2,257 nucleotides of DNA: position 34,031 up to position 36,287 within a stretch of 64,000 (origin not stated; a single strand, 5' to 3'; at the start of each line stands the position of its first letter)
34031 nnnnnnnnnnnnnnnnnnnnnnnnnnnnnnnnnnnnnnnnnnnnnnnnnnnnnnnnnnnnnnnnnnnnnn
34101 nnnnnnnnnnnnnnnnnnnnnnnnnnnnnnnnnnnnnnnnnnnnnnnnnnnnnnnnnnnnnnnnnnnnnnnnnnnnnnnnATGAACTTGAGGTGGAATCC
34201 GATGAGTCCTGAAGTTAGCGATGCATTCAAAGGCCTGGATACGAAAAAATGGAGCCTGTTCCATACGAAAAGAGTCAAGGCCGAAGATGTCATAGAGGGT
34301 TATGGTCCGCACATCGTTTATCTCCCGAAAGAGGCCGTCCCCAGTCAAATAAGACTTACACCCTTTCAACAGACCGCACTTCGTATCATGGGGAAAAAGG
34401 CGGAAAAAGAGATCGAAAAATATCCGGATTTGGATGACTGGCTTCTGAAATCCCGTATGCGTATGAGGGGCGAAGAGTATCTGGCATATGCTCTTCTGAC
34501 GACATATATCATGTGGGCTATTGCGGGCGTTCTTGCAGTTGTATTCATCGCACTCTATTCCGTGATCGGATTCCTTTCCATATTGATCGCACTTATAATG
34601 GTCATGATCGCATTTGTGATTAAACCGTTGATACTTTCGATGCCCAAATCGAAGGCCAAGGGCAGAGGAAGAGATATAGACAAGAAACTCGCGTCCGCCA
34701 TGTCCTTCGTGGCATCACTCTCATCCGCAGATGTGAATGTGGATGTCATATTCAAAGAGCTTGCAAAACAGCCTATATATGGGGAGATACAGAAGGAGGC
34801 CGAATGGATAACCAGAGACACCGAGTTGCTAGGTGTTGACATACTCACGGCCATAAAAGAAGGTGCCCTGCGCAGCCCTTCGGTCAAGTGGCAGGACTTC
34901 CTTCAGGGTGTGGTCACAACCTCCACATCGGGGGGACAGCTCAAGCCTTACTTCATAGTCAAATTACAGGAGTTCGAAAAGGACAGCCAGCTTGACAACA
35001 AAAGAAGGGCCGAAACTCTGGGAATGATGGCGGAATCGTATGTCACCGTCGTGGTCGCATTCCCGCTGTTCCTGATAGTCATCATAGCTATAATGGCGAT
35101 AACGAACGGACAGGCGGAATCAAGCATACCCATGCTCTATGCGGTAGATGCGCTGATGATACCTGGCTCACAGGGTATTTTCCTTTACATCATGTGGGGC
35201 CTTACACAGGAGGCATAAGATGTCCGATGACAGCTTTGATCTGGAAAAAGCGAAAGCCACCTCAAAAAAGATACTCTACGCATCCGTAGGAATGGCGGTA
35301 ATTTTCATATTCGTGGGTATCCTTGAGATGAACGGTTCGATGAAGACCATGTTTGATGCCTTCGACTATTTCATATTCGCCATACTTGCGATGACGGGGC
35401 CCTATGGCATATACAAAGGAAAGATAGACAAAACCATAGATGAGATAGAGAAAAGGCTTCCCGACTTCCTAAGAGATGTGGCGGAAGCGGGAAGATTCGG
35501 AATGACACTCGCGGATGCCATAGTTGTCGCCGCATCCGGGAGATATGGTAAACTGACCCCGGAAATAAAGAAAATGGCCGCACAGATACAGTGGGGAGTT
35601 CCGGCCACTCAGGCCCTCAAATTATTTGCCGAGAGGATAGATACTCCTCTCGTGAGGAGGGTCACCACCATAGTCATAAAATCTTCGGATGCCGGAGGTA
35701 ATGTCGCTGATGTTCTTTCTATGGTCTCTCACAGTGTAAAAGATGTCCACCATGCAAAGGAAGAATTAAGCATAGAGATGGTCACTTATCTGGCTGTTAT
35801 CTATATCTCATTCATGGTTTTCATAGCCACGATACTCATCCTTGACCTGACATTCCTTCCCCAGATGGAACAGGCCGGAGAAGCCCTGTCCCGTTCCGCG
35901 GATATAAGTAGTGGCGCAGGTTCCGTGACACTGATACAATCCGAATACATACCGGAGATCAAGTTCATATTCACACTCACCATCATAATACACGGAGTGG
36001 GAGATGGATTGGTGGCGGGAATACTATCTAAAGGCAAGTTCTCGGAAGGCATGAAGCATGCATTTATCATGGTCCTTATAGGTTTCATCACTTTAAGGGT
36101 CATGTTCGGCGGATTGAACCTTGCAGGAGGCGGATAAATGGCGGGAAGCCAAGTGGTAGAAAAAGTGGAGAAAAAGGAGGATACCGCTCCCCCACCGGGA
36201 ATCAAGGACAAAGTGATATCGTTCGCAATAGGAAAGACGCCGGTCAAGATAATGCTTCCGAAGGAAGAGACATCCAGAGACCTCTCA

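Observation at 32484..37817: Type IV filament assembly cassette with two paralogous FlaI/TadA-like ATPases bracketing a split two-ORF platform, and no pilin or peptidase nearby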

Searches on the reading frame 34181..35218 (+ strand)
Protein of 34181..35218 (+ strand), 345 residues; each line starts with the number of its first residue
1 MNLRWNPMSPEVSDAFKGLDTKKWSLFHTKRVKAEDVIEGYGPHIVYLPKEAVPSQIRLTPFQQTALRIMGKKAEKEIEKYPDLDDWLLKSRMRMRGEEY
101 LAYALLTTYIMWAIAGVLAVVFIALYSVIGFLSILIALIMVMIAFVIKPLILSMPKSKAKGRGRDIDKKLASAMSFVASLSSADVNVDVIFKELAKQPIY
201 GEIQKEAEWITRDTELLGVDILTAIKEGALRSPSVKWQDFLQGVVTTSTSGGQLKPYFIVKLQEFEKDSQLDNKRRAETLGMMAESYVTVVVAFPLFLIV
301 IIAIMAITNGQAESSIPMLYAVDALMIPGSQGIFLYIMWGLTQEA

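Call 3: search_protein_families(library=pfam, proteins=[window:34181-35218:+], max_evalue=0.01)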
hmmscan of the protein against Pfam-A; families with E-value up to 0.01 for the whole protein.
window:34181-35218:+ (345 aa): 1 family
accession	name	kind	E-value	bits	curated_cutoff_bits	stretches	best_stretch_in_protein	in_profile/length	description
PF00482.28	T2SSF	-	6.8e-11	42.7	25.2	1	177-301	5-124/125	Type II secretion system (T2SS), protein F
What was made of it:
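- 34202..35218 (+): Platform N-half Fa, 338 aa. It has a cytoplasmic N-terminal stretch of about 90 aa, a hydrophobic hairpin (residues 93-150), one cytoplasmic T2SSF helical bundle and C-terminal TM helices. It is the orthologue of CdiPFa. Pfam T2SSF 42.7 bits (call 3).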

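Call 4: search_protein_families(library=ncbifam, proteins=[window:34181-35218:+], max_evalue=0.01)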
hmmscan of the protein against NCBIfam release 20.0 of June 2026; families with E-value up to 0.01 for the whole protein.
window:34181-35218:+ (345 aa): 3 families
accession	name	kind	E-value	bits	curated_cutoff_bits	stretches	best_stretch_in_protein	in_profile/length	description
NF004704.2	PRK06041.1-2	equivalog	2.9e-19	69.2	550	1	92-316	5-224/555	archaellar assembly protein ArlJ/FlaJ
NF046075.1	UpsF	equivalog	5.9e-15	55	400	1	89-330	12-249/484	membrane pilin protein UpsF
NF053673.1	bindosome_BasF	exception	2.6e-14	52.7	1300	1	97-314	142-346/656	bindosome assembly system membrane anchoring protein BasF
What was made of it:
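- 34202..35218 (+): It matches FlaJ profile positions 5-224 (call 4).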

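Call 7: find_homologous_proteins(query=window:34181-35218:+)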
Query window:34181-35218:+ (345 aa): 1711 proteins with E <= 0.001 among 5461 candidates; the best 120 are listed.
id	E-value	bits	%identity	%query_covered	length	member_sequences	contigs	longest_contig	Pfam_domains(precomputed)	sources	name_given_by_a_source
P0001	4.1e-214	728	100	98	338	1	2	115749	PF00482.29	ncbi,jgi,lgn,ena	-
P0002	2.8e-201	686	92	98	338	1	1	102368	PF00482.29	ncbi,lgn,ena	-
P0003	1.9e-194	664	88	98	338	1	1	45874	PF00482.29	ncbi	-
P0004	5.2e-194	662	87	98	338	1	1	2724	PF00482.29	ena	-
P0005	3.1e-168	577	78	98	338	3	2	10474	PF00482.29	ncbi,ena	-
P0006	2.1e-164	565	74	98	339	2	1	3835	PF00482.29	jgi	jgi:flagellar protein FlaJ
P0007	5.7e-163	560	75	98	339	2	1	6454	PF00482.29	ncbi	-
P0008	6.3e-161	553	73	98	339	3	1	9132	PF00482.29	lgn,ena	-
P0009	3.5e-160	551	74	98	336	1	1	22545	PF00482.29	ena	-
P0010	4.8e-160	550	74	98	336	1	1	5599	PF00482.29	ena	-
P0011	4.1e-159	547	74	98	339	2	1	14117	PF00482.29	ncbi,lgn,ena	-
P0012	6.1e-118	412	92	60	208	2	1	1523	PF00482.29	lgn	-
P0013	5.3e-110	386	53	97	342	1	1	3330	PF00482.29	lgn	-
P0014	4.7e-105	370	52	98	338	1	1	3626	PF00482.29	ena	-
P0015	1.6e-104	368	54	97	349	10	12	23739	PF00482.29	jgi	jgi:flagellar protein FlaJ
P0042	4.7e-101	357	53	94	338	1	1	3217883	PF00482.29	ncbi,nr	ncbi:MAG: type II secretion system F family protein [Methanomassiliicoccales archaeon]|nr:MAG: type 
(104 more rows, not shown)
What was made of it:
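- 34202..35218 (+): There are 1711 homologues, and the top 120 are all 334-351 aa except one truncated 208-aa entry (call 7).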

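Call 15: find_encoding_contigs(protein=P0001, flank=10000, max_places=3)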
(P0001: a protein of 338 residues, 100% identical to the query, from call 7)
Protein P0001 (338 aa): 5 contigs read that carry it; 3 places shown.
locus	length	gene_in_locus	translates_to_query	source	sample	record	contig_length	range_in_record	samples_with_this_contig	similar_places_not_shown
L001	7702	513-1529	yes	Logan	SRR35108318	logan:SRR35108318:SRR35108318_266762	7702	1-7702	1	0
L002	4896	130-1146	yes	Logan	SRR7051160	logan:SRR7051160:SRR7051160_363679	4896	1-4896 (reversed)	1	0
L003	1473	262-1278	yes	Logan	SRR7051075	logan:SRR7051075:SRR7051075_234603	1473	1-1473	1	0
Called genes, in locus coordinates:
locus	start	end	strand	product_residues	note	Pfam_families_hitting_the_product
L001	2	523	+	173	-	?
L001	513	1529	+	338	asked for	PF00482:T2SSF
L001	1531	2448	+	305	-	PF00482:T2SSF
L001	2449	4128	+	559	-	PF23990:PilB3_N (weak), PF00437:T2SSE, PF27713:UCP018868 (weak), PF23989:PilB3_C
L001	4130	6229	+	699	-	PF04851:ResIII, PF00270:DEAD, PF22527:DEXQc_Suv3 (weak), PF12826:HHH_2 (faint), PF00271:Helicase_C, PF20470:HTH_61 (weak), PF21280:Helicase_dom4_arc, PF14520:HHH_5, +1 more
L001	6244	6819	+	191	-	PF00857:Isochorismatase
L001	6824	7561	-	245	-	PF00705:PCNA_N, PF02747:PCNA_C (weak)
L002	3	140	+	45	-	?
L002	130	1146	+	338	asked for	PF00482:T2SSF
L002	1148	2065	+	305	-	PF00482:T2SSF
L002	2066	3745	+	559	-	PF23990:PilB3_N (weak), PF00437:T2SSE, PF27713:UCP018868 (weak), PF23989:PilB3_C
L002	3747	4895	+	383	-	?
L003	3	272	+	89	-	?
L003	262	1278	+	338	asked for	PF00482:T2SSF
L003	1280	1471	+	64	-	?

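Call 16: find_encoding_contigs(protein=P0042, flank=10000, max_places=2)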
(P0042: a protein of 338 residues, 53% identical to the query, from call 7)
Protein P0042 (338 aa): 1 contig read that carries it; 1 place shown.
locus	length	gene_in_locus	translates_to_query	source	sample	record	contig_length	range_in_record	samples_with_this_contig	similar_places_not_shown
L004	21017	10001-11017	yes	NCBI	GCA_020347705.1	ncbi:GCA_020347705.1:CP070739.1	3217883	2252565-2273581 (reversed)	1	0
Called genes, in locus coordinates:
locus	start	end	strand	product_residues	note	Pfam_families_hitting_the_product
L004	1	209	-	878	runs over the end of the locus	PF03176:MMPL, PF00873:ACR_tran (faint), PF02460:Patched, PF12349:Sterol-sensing, PF03176:MMPL, PF12349:Sterol-sensing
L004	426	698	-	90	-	PF04014:MazE_antitoxin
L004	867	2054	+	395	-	-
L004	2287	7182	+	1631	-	PF07790:Pilin_N, PF13517:FG-GAP_3 (weak), PF01839:FG-GAP (weak), PF13517:FG-GAP_3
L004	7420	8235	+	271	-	PF23960:DUF7289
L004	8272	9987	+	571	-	PF23990:PilB3_N, PF00437:T2SSE, PF27713:UCP018868 (weak), PF23989:PilB3_C (weak)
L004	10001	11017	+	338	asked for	PF00482:T2SSF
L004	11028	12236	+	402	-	PF00482:T2SSF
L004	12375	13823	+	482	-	PF01467:CTP_transf_like, PF00294:PfkB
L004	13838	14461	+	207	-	PF13580:SIS_2, PF01380:SIS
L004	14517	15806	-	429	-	PF01943:Polysacc_synt, PF03023:MurJ, PF13440:Polysacc_synt_3, PF01554:MatE (weak)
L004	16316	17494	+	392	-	-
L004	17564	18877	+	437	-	PF00579:tRNA-synt_1b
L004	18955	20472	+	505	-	PF01409:tRNA-synt_2d, PF00152:tRNA-synt_2 (faint), PF17759:tRNA_synthFbeta (faint)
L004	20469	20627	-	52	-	-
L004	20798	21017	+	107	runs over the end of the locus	PF18446:DUF5611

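Call 18: find_related_loci(query=A1, collection=genome_contigs, flank=10000)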
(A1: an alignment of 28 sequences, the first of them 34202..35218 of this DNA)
Query A1 (338 aa) in genome_contigs; peptide patterns used: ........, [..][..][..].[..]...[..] (x = any residue, [..] = any of these).
538 stretches matched a pattern; 484 encode a relative of the query (tblastn E <= 1e-3); the best 80 are kept; 80 distinct loci.
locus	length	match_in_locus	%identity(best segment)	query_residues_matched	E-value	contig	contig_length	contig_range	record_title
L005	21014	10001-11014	92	1-338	0e+0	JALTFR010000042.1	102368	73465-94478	MAG: Thermoplasmata archaeon isolate S014_metabat2_scaf2bin.124 S014_NODE_6_length_102368_cov_3.522315, whole genome sho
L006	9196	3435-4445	78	1-337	4e-178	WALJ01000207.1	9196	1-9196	MAG: Thermoplasmata archaeon isolate S014_43_esom k151_86377, whole genome shotgun sequence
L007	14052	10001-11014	76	1-337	9e-175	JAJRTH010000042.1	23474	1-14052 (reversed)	MAG: archaeon isolate Dive96_bin1.310 k141_1684970, whole genome shotgun sequence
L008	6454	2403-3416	75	1-337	1e-174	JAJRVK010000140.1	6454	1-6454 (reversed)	MAG: archaeon isolate Dive96_bin10.379 k141_4980457, whole genome shotgun sequence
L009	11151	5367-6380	74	1-337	3e-169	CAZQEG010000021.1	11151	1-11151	MAG TPA_asm: uncultured Thermoplasmata archaeon isolate binchicken_co164_190 genome assembly, contig: NODE_1762_length_1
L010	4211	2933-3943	53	1-337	2e-111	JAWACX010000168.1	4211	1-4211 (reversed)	MAG: Thermoplasmata archaeon isolate QQ_201709_bins_14 QQ_201709_bins_14_scaffold_168, whole genome shotgun sequence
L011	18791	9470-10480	54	1-337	6e-110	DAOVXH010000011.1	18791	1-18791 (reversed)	MAG TPA_asm: Methanomassiliicoccales archaeon isolate CSMAG_1752 CSMAG_1752_k141_1343047_length_18791_cov_19.1818, whole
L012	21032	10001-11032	51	1-338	2e-109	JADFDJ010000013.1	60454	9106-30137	MAG: Methanomassiliicoccus sp. isolate QR_Bin.16 NODE_13_length_60454_cov_51.7227, whole genome shotgun sequence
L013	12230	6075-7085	53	4-338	5e-109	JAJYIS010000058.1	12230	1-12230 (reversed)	MAG: Thermoplasmata archaeon isolate DBS2-1.bin12 NODE_9815_length_12230_cov_1.359250, whole genome shotgun sequence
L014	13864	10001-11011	52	1-337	3e-109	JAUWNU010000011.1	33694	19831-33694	MAG: Methanomassiliicoccales archaeon isolate CSMAG_2432 CSMAG_2432_k141_82725_length_33694_cov_13.5460, whole genome sh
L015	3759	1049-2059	53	1-337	1e-110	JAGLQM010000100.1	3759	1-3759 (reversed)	MAG: Thermoplasmata archaeon isolate RS_8_51 ROV157_8.bin.51.fa_100, whole genome shotgun sequence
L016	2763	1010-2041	51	1-338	1e-112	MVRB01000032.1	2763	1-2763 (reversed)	MAG: Methanomassiliicoccales archaeon PtaU1.Bin030 A4E31_contig000032, whole genome shotgun sequence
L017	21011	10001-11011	52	1-337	6e-108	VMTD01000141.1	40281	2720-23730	MAG: Methanobacteriota archaeon isolate S2_100 k141_114214, whole genome shotgun sequence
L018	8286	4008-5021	51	1-338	3e-108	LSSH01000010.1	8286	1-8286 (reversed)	MAG: Candidatus Proteinoplasmatales archaeon SG8-5 WOR_8-12_11738, whole genome shotgun sequence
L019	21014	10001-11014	52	1-337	2e-107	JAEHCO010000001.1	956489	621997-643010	MAG: Methanobacteriota archaeon isolate SF.bin51 NODE_1_length_956489_cov_12.373157, whole genome shotgun sequence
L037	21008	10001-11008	50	4-337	2e-105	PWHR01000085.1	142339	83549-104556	MAG: Thermoplasmata archaeon isolate T1Sed10_119m T1-Sed10-C18, whole genome shotgun sequence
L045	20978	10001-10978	53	1-324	5e-105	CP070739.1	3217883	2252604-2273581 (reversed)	MAG: Methanomassiliicoccales archaeon isolate bin396 chromosome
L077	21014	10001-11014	50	4-338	3e-102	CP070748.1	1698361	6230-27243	MAG: Methanobacteriota archaeon isolate bin352 chromosome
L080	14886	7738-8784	49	6-338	5e-102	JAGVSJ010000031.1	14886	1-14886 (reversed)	MAG: Candidatus Sysuiplasma superficiale isolate YP2-bin.285 YP2_2.85_31, whole genome shotgun sequence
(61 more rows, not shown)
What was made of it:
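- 484 matching places in species-representative genomes (call 18).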

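Call 48: search_protein_families(library=pfam, proteins=[L012:7312-8253:+, L037:13646-14503:+, L080:5041-5991:+, L077:7270-8238:+, L019:4967-8044:+], max_evalue=0.01)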
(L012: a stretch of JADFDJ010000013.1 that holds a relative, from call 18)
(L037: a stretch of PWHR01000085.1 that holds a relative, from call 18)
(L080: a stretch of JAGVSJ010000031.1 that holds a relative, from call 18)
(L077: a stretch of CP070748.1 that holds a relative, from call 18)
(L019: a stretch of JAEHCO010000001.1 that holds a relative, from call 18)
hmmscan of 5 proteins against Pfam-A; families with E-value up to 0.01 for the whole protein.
L012:7312-8253:+ (313 aa): 1 family
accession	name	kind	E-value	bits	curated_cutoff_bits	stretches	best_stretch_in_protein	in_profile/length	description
PF23960.2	DUF7289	-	1.3e-05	25.3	27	1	163-261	109-202/238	Family of unknown function (DUF7289)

L037:13646-14503:+ (285 aa): 1 family
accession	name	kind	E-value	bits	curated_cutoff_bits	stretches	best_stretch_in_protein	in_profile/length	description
PF23960.2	DUF7289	-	3.3e-14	53.5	27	1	121-248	82-205/238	Family of unknown function (DUF7289)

L080:5041-5991:+ (316 aa): 1 family
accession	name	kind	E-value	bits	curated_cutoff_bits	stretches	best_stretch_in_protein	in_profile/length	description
PF23960.2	DUF7289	-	5.8e-06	26.5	27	1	165-262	110-201/238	Family of unknown function (DUF7289)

L077:7270-8238:+ (322 aa): 1 family
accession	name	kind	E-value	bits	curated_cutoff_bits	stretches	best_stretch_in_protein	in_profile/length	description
PF23960.2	DUF7289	-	4e-06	27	27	1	165-267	109-206/238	Family of unknown function (DUF7289)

L019:4967-8044:+ (1025 aa): 2 families
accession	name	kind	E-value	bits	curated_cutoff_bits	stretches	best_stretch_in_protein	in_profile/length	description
PF00496.27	SBP_bac_5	-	2.4e-45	155.7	32.4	1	163-590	26-366/368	Bacterial extracellular solute-binding proteins, family 5 Middle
PF02369.22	Big_1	-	4.2e-07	30.4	34.9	0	827-876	21-67/93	Bacterial Ig-like domain (group 1)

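Call 72: predict_structure(alignment_id=A1)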
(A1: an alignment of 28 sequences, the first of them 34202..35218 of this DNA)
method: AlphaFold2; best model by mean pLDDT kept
length: 338 residues; sequences in the alignment: 28
mean_pLDDT: 75.0   pTM: 0.57
mean pLDDT of the five models: 75.0, 73.3, 73.1, 71.0, 69.4
residues with pLDDT >= 90: 0; 70-90: 278; 50-70: 27; < 50: 33
segments of 3 or more residues with pLDDT < 50: 1-8, 11-20, 22-24, 44-46
pLDDT, mean of each block of 10 residues (from residue 1): 39 45 51 52 50 76 82 81 77 85 88 85 83 83 82 80 81 76 81 80 75 80 82 82 76 81 77 80 80 84 76 77 78 62
secondary structure, 60 per line:
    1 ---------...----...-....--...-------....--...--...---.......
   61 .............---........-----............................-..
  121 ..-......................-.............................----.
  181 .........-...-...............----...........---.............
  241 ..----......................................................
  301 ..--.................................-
elements in order: E21-24 E37-40 H54-73 H77-84 H90-117 H119-122 H124-145 H147-175 H180-189 H195-209 H214-224 H228-242 H247-302 H305-337

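Call 74: fold_search(model_id=the predicted structure, library=pdb)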
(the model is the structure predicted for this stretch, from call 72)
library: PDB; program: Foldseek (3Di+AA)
matches with E <= 10: 119; with E <= 0.001: 0
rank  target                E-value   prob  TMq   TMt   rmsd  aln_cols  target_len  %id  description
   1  2whn_B                3.2e-01  1.00  0.25  0.72   3.2       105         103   17  N-terminal domain from the PilC type IV pilus biogenesis protein (released 2010-05-19)
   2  5nbg_B                3.2e-01  1.00  0.27  0.74   3.0       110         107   15  Structure of the cytoplasmic domain I of OutF in the D. dadantii type II secretion system (released 2018-03-21)
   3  2vmb_B                3.5e-01  1.00  0.29  0.76   3.0       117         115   12  The three-dimensional structure of the cytoplasmic domains of EpsF from the Type 2 Secretion System of Vibrio cholerae (released 2009-02-10)
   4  2vmb_A                3.6e-01  1.00  0.29  0.73   2.9       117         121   12  The three-dimensional structure of the cytoplasmic domains of EpsF from the Type 2 Secretion System of Vibrio cholerae (released 2009-02-10)
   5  2vma_A                3.6e-01  1.00  0.29  0.73   2.9       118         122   12  The three-dimensional structure of the cytoplasmic domains of EpsF from the Type 2 Secretion System of Vibrio cholerae (released 2009-02-10)
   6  2whn_A                3.8e-01  1.00  0.25  0.67   3.3       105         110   16  N-terminal domain from the PilC type IV pilus biogenesis protein (released 2010-05-19)
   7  2vma_B                4.0e-01  1.00  0.28  0.76   3.1       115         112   12  The three-dimensional structure of the cytoplasmic domains of EpsF from the Type 2 Secretion System of Vibrio cholerae (released 2009-02-10)
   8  3c1q_B                4.7e-01  1.00  0.29  0.74   3.1       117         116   12  The three-dimensional structure of the cytoplasmic domains of EpsF from the Type 2 Secretion System of Vibrio cholerae (released 2009-02-03)
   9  3c1q_A                8.4e-01  1.00  0.27  0.69   3.0       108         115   13  The three-dimensional structure of the cytoplasmic domains of EpsF from the Type 2 Secretion System of Vibrio cholerae (released 2009-02-03)
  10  5nbg_A                9.6e-01  0.99  0.25  0.69   3.3       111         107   14  Structure of the cytoplasmic domain I of OutF in the D. dadantii type II secretion system (released 2018-03-21)
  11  4z3o_B                1.3e+00  0.30  0.17  0.09  18.6       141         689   19  Quinolone(Moxifloxacin)-DNA cleavage complex of topoisomerase IV from S. pneumoniae (released 2016-09-14)
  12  9gef_A                1.4e+00  0.28  0.17  0.09  18.7       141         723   19  Experimental localization of metal-binding sites reveals the role of metal ions in the delafloxacin-stabilized Strepto (released 2024-10-16)
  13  7zda_C                1.5e+00  0.15  0.20  0.13  22.5       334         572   13  IF(apo/asym) conformation of CydDC in ADP+Pi(CydC)/ATP(CydD) bound state (Dataset-2) (released 2023-04-19)
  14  7zdw_C                1.6e+00  0.09  0.15  0.10  23.3       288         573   13  IF(heme/confined) conformation of CydDC mutant (E500Q.C) in AMP-PNP(CydD) bound state (Dataset-22) (released 2023-04-19)
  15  6pam_C                1.6e+00  0.16  0.20  0.13  24.4       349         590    9  Structure of a bacterial Atm1-family ABC transporter with MgADP bound (released 2020-06-24)
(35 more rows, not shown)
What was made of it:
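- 34202..35218 (+): In the AF2 model (pLDDT 75), the bundle matches the PilC, OutF and EpsF cytoplasmic domains with target-normalised TM 0.67-0.76 (calls 72, 74).
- On T2SSF platform protein (PilC/GspF/FlaJ/TadB/TadC): The bundle in the Fa model matches the PilC, EpsF and OutF cytoplasmic domains with target-normalised TM 0.67-0.76 and probability 1.00 (call 74).
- The Fa model matches the PilC, EpsF and OutF cytoplasmic domains (calls 72, 74).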

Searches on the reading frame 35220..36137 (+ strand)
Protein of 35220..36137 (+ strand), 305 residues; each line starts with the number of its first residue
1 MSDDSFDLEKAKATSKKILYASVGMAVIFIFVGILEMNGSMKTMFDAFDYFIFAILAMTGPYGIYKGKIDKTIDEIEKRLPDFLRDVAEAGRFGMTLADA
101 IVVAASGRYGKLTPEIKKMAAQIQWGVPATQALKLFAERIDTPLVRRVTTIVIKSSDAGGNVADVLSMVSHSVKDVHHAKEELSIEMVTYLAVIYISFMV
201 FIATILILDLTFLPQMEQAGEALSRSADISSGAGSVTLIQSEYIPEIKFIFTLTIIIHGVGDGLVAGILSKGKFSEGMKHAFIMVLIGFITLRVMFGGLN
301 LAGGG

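Call 3: search_protein_families(library=pfam, proteins=[window:35220-36137:+], max_evalue=0.01)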
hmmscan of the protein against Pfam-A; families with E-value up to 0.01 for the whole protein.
window:35220-36137:+ (305 aa): 1 family
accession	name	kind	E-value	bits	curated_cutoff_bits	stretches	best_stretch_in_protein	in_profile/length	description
PF00482.28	T2SSF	-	5.7e-17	62.3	25.2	1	83-208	1-123/125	Type II secretion system (T2SS), protein F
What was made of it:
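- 35220..36137 (+): Platform C-half Fb, 305 aa. It has one T2SSF domain flanked by TM helices and is the orthologue of CdiPFb. Pfam T2SSF 62.3 bits (call 3).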

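Call 4: search_protein_families(library=ncbifam, proteins=[window:35220-36137:+], max_evalue=0.01)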
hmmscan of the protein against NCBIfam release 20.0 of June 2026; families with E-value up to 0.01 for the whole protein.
window:35220-36137:+ (305 aa): 6 families
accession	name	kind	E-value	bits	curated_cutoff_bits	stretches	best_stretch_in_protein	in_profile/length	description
NF004705.1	PRK06041.1-3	equivalog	5e-15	55.4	400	1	13-294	184-453/465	archaellar assembly protein ArlJ/FlaJ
NF004704.2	PRK06041.1-2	equivalog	1.2e-12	47.4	550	1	16-291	267-542/555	archaellar assembly protein ArlJ/FlaJ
NF046075.1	UpsF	equivalog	2.6e-10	39.7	400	1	71-228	304-437/484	membrane pilin protein UpsF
NF004703.2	PRK06041.1-1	equivalog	2.7e-07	29.3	570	1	14-281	230-499/525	archaellar assembly protein ArlJ/FlaJ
NF053673.1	bindosome_BasF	exception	2.2e-06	26.5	1300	1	28-207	382-560/656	bindosome assembly system membrane anchoring protein BasF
NF041012.2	T4P_ComGB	equivalog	4.1e-06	26.4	240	1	83-257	6-165/332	competence type IV pilus assembly protein ComGB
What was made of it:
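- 35220..36137 (+): It matches FlaJ profile positions 267-542 (call 4).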
